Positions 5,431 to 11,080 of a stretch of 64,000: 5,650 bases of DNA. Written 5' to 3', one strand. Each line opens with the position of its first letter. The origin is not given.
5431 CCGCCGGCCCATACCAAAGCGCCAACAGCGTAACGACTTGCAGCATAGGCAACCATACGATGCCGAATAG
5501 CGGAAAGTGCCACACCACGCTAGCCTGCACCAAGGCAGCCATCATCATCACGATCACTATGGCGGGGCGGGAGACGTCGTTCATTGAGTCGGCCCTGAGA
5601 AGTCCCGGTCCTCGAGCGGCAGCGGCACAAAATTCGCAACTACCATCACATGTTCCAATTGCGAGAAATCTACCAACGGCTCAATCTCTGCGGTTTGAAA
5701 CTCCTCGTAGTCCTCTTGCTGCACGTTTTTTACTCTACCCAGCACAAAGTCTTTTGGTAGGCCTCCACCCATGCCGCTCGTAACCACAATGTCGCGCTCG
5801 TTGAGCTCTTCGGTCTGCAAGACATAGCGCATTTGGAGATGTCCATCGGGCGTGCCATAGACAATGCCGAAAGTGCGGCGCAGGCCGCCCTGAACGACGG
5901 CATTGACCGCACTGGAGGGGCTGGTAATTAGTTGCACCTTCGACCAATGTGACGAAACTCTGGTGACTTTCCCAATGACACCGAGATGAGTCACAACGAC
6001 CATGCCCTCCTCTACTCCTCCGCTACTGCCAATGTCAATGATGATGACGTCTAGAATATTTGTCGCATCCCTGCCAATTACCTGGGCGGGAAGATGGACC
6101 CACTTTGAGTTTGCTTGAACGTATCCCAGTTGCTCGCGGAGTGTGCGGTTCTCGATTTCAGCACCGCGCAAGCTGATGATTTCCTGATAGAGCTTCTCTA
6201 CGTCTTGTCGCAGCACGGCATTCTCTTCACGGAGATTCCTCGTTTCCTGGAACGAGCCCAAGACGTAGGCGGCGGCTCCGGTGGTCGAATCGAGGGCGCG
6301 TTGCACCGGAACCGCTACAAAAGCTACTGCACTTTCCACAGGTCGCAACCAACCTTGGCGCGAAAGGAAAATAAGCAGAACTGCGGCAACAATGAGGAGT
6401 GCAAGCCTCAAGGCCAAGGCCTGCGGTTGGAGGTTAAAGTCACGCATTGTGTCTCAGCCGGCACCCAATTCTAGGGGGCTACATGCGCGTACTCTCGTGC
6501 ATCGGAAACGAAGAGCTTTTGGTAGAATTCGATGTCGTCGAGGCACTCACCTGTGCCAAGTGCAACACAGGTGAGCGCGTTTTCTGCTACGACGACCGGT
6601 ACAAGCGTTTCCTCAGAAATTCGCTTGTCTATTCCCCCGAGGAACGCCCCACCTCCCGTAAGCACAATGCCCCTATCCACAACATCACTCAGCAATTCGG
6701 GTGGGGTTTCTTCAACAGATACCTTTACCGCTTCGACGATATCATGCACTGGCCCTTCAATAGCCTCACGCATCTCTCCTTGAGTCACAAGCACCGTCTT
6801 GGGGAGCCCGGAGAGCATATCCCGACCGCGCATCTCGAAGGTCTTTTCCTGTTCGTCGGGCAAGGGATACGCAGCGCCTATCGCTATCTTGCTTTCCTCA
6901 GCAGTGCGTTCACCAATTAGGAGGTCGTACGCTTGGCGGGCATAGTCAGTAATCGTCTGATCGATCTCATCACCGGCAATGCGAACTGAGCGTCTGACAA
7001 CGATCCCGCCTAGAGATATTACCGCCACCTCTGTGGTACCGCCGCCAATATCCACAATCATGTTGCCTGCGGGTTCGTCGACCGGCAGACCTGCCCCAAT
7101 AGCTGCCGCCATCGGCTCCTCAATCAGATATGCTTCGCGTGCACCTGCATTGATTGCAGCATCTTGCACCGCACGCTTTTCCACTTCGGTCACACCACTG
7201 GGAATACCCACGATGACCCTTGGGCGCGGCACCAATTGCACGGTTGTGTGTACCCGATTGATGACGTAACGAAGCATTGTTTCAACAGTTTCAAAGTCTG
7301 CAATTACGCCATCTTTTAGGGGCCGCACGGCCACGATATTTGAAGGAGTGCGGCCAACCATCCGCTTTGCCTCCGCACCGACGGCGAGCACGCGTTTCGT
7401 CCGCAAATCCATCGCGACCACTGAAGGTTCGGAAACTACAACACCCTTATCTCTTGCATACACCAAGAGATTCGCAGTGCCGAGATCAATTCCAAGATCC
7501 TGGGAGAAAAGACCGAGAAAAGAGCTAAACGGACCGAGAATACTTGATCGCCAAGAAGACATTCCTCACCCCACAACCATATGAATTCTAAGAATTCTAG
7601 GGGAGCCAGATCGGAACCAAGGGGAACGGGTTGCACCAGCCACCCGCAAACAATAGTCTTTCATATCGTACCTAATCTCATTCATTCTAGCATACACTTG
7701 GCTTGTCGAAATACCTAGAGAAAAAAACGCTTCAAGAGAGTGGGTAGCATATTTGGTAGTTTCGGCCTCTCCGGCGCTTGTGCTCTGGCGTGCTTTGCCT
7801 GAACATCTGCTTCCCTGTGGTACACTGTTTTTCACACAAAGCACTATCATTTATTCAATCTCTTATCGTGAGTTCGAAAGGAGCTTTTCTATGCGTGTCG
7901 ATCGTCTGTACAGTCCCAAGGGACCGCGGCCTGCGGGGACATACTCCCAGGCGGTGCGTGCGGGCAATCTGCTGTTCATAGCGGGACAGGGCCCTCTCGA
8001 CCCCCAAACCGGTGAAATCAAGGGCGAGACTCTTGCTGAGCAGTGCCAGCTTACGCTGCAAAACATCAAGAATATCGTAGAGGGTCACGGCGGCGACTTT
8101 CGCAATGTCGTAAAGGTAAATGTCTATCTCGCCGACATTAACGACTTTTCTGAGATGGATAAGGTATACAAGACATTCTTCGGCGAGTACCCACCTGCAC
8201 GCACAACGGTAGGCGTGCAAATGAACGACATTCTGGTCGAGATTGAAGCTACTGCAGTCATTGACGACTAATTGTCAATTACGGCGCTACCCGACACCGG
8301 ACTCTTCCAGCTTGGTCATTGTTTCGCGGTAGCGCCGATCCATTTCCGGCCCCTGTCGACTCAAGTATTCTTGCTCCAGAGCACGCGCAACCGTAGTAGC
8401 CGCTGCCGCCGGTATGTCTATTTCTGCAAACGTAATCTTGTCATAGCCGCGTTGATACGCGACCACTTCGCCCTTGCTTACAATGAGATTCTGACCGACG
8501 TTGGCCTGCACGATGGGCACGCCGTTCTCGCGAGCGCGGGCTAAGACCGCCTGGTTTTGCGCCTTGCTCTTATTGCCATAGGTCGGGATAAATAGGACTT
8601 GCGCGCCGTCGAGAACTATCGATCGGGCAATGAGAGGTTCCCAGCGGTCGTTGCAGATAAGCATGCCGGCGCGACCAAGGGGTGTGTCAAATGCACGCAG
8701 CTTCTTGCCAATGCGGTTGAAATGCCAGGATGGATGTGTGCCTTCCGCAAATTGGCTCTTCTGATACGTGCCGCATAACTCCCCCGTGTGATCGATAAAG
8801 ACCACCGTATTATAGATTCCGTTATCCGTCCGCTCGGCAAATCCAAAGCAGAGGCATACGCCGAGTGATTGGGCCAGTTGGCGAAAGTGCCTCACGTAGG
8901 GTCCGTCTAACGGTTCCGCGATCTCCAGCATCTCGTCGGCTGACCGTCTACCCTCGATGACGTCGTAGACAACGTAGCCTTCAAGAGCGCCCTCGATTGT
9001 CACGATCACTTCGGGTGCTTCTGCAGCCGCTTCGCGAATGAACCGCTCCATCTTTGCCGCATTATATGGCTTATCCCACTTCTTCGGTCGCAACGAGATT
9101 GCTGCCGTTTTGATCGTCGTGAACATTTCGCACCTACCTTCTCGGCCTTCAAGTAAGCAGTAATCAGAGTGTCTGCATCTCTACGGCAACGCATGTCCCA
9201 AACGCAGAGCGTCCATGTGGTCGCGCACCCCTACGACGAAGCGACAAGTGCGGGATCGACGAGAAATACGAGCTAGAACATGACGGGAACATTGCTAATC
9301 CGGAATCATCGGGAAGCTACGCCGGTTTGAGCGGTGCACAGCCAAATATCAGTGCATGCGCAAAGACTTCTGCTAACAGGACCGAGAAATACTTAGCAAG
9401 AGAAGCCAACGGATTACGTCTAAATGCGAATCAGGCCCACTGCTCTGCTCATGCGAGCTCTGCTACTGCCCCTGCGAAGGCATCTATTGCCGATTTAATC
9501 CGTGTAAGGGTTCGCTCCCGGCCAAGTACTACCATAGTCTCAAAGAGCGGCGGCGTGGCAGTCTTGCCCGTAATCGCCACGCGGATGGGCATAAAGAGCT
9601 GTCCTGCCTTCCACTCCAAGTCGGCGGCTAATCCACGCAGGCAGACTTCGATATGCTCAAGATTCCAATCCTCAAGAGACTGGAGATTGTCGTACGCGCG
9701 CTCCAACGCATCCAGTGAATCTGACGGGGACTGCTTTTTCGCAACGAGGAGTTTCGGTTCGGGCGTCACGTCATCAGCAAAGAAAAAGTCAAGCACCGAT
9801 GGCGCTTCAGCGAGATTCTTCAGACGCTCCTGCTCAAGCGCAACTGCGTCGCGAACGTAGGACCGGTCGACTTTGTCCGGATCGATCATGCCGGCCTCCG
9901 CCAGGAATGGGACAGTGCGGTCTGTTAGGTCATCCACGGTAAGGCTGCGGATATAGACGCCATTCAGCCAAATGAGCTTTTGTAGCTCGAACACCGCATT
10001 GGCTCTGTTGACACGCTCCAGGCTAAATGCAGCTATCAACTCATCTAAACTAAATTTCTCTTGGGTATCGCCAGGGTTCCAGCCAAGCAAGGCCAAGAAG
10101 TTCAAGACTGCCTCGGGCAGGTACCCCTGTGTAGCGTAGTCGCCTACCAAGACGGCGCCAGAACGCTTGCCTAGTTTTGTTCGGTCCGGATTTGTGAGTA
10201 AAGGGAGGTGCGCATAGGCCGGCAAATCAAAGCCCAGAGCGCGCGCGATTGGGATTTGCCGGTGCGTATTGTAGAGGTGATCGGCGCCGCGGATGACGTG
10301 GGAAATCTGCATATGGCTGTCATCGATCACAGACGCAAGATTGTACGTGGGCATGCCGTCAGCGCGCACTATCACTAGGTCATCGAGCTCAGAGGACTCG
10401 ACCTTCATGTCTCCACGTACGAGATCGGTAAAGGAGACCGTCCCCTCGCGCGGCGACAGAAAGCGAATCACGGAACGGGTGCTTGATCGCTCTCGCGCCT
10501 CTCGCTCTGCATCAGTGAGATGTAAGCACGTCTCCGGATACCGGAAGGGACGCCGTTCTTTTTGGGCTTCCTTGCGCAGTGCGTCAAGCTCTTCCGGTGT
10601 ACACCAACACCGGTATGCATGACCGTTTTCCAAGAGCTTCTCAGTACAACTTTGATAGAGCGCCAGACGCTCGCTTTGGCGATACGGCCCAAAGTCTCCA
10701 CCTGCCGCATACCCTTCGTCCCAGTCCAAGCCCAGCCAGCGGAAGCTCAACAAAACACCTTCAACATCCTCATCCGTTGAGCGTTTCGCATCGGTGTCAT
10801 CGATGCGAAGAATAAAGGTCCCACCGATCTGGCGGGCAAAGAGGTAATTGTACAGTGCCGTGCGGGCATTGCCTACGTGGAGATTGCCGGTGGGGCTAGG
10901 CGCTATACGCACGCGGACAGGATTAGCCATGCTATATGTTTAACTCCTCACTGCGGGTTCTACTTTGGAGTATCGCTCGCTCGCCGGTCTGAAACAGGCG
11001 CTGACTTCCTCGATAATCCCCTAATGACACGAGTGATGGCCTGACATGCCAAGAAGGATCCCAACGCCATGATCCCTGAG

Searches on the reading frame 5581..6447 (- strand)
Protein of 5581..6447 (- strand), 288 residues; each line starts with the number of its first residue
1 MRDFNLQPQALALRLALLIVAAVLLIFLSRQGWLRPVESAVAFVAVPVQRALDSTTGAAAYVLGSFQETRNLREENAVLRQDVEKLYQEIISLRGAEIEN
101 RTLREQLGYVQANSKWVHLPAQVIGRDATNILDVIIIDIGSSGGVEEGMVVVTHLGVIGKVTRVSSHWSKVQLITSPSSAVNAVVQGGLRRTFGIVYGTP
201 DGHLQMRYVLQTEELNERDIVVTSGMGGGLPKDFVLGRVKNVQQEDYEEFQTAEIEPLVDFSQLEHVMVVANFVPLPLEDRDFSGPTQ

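Call 56: search_protein_families(library=pfam, proteins=[window:5581-6447:-], max_evalue=0.00001)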
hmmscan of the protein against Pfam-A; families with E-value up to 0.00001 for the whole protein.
window:5581-6447:- (288 aa): 1 family
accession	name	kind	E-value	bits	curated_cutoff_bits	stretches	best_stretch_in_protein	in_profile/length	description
PF04085.20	MreC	-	5.8e-42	143.4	28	1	123-270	1-146/147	Rod shape-determining protein MreC, barrel core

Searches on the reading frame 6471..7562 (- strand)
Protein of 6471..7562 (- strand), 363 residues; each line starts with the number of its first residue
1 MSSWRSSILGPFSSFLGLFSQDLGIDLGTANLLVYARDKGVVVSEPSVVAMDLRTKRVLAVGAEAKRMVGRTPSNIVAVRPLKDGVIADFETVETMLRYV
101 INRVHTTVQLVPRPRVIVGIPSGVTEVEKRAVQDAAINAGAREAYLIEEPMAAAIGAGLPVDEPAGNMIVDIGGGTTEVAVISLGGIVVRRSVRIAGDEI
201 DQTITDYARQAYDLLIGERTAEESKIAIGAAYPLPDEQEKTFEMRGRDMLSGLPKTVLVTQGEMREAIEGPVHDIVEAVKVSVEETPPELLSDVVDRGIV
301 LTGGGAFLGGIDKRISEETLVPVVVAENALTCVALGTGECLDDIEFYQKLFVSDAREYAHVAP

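Call 56: search_protein_families(library=pfam, proteins=[window:6471-7562:-], max_evalue=0.00001)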
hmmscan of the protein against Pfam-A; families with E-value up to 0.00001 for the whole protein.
window:6471-7562:- (363 aa): 5 families
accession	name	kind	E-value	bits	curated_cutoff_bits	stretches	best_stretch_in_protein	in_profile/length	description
PF06723.19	MreB_Mbl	-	1.4e-139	464.9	27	1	21-346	2-324/327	MreB/Mbl protein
PF00022.25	Actin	-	2.3e-12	46.6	27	1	25-210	9-189/410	Actin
PF00012.26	HSP70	-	5.8e-10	38.5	20.6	1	115-212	135-238/599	Hsp70 protein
PF14450.12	FtsA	-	2.2e-07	31.7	31.8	1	169-328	2-112/127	Cell division protein FtsA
PF11104.14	PilM_2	-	7.2e-06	25.6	27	0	299-328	278-307/340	Type IV pilus assembly protein PilM;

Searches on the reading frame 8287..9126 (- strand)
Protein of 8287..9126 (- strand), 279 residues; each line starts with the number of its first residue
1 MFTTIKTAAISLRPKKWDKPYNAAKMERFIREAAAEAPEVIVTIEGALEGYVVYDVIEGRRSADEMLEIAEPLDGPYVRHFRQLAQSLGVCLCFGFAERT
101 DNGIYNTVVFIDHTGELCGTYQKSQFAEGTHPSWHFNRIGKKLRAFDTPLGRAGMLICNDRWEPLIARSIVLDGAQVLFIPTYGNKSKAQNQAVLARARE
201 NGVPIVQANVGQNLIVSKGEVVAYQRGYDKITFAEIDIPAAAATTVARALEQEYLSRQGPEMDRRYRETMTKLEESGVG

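Call 56: search_protein_families(library=pfam, proteins=[window:8287-9126:-], max_evalue=0.00001)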
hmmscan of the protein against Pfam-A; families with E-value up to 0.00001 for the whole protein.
window:8287-9126:- (279 aa): 1 family
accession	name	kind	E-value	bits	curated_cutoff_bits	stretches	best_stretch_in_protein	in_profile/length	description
PF00795.27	CN_hydrolase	-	1.3e-33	116.9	23.2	1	6-212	1-210/256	Carbon-nitrogen hydrolase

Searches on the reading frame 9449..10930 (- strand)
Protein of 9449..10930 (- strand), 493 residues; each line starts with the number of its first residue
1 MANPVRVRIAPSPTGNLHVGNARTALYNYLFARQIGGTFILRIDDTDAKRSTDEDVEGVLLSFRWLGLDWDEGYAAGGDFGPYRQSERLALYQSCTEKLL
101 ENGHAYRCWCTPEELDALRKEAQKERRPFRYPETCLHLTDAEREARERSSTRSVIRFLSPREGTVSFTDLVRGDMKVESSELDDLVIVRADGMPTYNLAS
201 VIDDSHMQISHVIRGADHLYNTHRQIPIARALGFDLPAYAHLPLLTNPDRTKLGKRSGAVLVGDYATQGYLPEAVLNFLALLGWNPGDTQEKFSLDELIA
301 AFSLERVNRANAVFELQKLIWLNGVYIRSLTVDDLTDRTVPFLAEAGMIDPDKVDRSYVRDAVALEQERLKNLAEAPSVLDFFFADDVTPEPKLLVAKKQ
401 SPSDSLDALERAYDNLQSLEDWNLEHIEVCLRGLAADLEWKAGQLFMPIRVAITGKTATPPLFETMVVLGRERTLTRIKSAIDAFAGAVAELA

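Call 56: search_protein_families(library=pfam, proteins=[window:9449-10930:-], max_evalue=0.00001)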
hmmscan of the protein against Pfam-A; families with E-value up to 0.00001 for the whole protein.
window:9449-10930:- (493 aa): 2 families
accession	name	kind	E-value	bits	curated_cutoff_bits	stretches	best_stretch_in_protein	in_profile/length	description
PF00749.27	tRNA-synt_1c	-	2.5e-99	332.6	23.4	1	5-321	2-314/314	tRNA synthetases class I (E and Q), catalytic domain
PF19269.4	Anticodon_2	-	5e-35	121.4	23.6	1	336-482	3-141/141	Anticodon binding domain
